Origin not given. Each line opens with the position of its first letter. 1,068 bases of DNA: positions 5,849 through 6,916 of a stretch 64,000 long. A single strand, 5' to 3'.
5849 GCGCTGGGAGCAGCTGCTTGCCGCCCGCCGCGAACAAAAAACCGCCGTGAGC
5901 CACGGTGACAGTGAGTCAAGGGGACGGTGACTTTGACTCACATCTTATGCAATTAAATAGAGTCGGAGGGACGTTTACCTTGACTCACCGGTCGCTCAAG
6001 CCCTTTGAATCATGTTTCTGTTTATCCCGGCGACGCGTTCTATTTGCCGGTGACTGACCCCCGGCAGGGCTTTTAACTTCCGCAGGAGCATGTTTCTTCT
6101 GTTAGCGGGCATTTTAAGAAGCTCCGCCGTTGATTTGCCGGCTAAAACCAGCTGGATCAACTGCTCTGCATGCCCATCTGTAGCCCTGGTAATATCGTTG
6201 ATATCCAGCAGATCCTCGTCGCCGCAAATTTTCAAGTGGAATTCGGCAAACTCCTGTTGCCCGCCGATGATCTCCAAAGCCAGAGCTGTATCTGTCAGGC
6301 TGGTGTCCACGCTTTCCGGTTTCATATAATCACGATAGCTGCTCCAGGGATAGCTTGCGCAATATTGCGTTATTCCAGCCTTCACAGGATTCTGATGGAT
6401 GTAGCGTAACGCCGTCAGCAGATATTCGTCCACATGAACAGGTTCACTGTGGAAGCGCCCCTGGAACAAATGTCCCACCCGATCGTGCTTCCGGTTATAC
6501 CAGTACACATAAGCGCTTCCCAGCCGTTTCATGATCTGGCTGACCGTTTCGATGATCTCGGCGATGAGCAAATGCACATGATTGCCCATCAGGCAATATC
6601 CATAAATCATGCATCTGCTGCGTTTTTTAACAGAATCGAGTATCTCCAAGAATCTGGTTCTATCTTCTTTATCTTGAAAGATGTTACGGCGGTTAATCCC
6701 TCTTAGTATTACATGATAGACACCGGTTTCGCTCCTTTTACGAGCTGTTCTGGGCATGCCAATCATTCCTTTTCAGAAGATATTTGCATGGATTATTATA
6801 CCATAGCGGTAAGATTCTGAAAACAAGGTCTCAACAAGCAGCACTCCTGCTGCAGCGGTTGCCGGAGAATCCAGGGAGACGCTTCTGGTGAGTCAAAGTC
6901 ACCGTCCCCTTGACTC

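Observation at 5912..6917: REP-RAYT module: Y1 transposase flanked by inverted copies of the window's 29-bp palindromic repeat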

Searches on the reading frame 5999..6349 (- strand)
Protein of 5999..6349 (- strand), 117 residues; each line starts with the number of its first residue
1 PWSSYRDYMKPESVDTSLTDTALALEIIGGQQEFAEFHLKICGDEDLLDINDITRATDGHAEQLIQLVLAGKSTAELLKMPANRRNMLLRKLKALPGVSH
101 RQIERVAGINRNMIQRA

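Call 36: search_solved_structures(query=A2, max_evalue=10)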
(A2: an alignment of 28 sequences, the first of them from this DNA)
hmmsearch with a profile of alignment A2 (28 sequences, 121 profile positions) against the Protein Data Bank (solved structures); distinct sequences matched with E-value up to 10: 25.
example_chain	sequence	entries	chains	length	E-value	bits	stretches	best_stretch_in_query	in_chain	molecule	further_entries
5h7b_A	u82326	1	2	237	1.1e-11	48.4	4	64-103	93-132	Immunoglobulin G-binding protein A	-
5h7a_C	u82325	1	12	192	1.4e-09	41.6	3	64-103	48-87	Immunoglobulin G-binding protein A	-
5h79_D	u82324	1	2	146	5.8e-07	33.2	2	64-104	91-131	Immunoglobulin G-binding protein A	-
9qu4_A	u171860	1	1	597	0.00018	25.2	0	64-103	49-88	Immunoglobulin G-binding protein A,Choline/ethanolamine transporter FLVCR2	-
4npf_Y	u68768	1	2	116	0.0058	20.3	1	56-104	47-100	Immunoglobulin G-binding protein A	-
4gwp_C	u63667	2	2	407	0.014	19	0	56-103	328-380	Mediator of RNA polymerase II transcription subunit 8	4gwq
8r1j_C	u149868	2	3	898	0.078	16.6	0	56-103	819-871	Polymerase basic protein 2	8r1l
7nha_C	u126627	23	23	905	0.087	16.5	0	56-103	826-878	Polymerase basic protein 2,Immunoglobulin G-binding protein A | Polymerase basic protein 2,Polymerase basic protein 2 | Polymerase basic protein 2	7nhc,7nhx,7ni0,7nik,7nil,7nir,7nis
6xzg_CP1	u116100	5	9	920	0.088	16.5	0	56-103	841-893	Polymerase basic protein 2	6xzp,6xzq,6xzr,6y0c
8bny_A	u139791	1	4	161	0.1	16.2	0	61-120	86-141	Immunity repressor protein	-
2ct9_A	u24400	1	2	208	0.11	16.2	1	89-110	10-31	Calcium-binding protein p22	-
2e30_A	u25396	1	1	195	0.13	15.9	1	89-110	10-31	Calcium-binding protein p22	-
7ytp_A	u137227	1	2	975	0.18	15.4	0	56-103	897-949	Toll-like receptor 7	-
7rxc_B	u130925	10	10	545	0.27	14.9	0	66-104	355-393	Maltodextrin-binding protein,Immunoglobulin G-binding protein A,Immunoglobulin G-binding p | Maltose/maltodextrin-binding periplasmic protein,Immunoglobulin G-b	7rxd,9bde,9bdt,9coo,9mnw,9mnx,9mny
9qbj_J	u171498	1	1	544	0.27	14.9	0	66-104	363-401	Maltose/maltodextrin-binding periplasmic protein,Immunoglobulin G-binding protein A,Immuno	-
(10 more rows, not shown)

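Call 39: predict_structure(alignment_id=A2)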
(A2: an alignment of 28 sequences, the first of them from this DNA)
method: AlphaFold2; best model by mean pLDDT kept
length: 117 residues; sequences in the alignment: 28
mean_pLDDT: 83.9   pTM: 0.52
mean pLDDT of the five models: 83.9, 83.3, 81.3, 80.3, 78.9
residues with pLDDT >= 90: 57; 70-90: 38; 50-70: 21; < 50: 1
segments of 3 or more residues with pLDDT < 50: none
pLDDT, mean of each block of 10 residues (from residue 1): 68 67 83 84 68 83 94 90 94 94 93 92
secondary structure, 60 per line:
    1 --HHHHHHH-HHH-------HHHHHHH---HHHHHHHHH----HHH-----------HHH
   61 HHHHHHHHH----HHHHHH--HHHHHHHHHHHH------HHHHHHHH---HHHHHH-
elements in order: H3-9 H21-27 H31-39 H58-69 H74-79 H82-93 H100-107 H111-116

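Call 43: fold_search(model_id=the predicted structure, library=pdb)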
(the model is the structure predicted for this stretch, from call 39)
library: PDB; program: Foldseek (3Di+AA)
matches with E <= 10: 25; with E <= 0.001: 0
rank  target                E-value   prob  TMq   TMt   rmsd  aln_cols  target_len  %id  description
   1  3hyi                  2.0e+00  0.09  0.22  0.13   9.6       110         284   22  Crystal structure of full-length DUF199/WhiA from Thermatoga maritima (released 2009-09-01)
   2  6omf_F                3.6e+00  0.06  0.23  0.12  12.6       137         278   12  CryoEM structure of SigmaS-transcription initiation complex with activator Crl (released 2019-08-28)
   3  2wk6_A                3.8e+00  0.12  0.21  0.07   6.4        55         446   13  Structural features of native human thymidine phosphorylase and in complex with 5-iodouracil (released 2009-07-07)
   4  6s2v_A                5.3e+00  0.08  0.25  0.11  17.8       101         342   17  Structure of the N-terminal catalytic region of T. thermophilus Rel (released 2020-07-08)
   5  6b9r_C                5.6e+00  0.04  0.17  0.07  11.6        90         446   16  Streptomyces albus HEPD with substrate 2-hydroxyethylphosphonate (2-HEP) and Fe(II) bound (released 2017-12-20)
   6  7udk_A                5.9e+00  0.06  0.22  0.16  21.5       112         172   11  Crystal structure of designed helical repeat protein RPB_LRP2_R4 bound to LRPx4 peptide (released 2023-03-22)
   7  9e7y_F                5.9e+00  0.04  0.22  0.11  12.2       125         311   18  De Novo Mycobacterium tuberculosis transcription initiation promoter complex with 7-mer RNA and disordered Beta' Lid e (released 2025-10-01)
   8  8glv_AS               7.0e+00  0.08  0.23  0.23   5.7        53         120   13  96-nm repeat unit of doublet microtubules from Chlamydomonas reinhardtii flagella (released 2023-05-31)
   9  8qnc                  7.0e+00  0.06  0.20  0.07  11.0        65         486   12  Crystal structure of ancestral L-galactono-1,4-lactone dehydrogenase: A113G variant (released 2024-05-01)
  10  4j0u                  7.0e+00  0.03  0.18  0.06  19.6       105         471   14  Crystal structure of IFIT5/ISG58 (released 2013-02-13)
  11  9knv_C                7.4e+00  0.06  0.22  0.25  11.6        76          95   16  AS-136A-bound measles virus L-P complex (released 2025-07-16)
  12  8xje_A                7.4e+00  0.03  0.22  0.18  17.7       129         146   12  Crystal structure of the YqeY protein from Campylobacter jejuni (released 2024-05-22)
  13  4ps2                  7.8e+00  0.08  0.28  0.37   9.7        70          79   17  Structure of the C-terminal fragment (87-165) of E.coli EAEC TssB molecule (released 2015-03-11)
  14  4n9f_3                7.8e+00  0.02  0.19  0.09  19.5       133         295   14  Crystal structure of the Vif-CBFbeta-CUL5-ElOB-ElOC pentameric complex (released 2014-01-08)
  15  9bln_p                8.7e+00  0.03  0.19  0.08  14.1        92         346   12  The structure of human Pdcd4 bound to the 40S-eIF4A-eIF3-eIF1 complex (released 2024-09-04)
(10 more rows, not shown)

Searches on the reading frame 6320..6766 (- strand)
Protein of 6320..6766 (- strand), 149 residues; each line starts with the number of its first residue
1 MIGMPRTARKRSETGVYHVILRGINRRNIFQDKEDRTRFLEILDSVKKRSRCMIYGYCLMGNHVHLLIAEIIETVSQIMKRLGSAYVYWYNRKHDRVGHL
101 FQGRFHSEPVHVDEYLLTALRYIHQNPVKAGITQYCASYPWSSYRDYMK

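Call 57: search_solved_structures(query=window:6320-6766:-, max_evalue=1, show_alignments=1)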
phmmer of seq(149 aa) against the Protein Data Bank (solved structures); distinct sequences matched with E-value up to 1: 0.
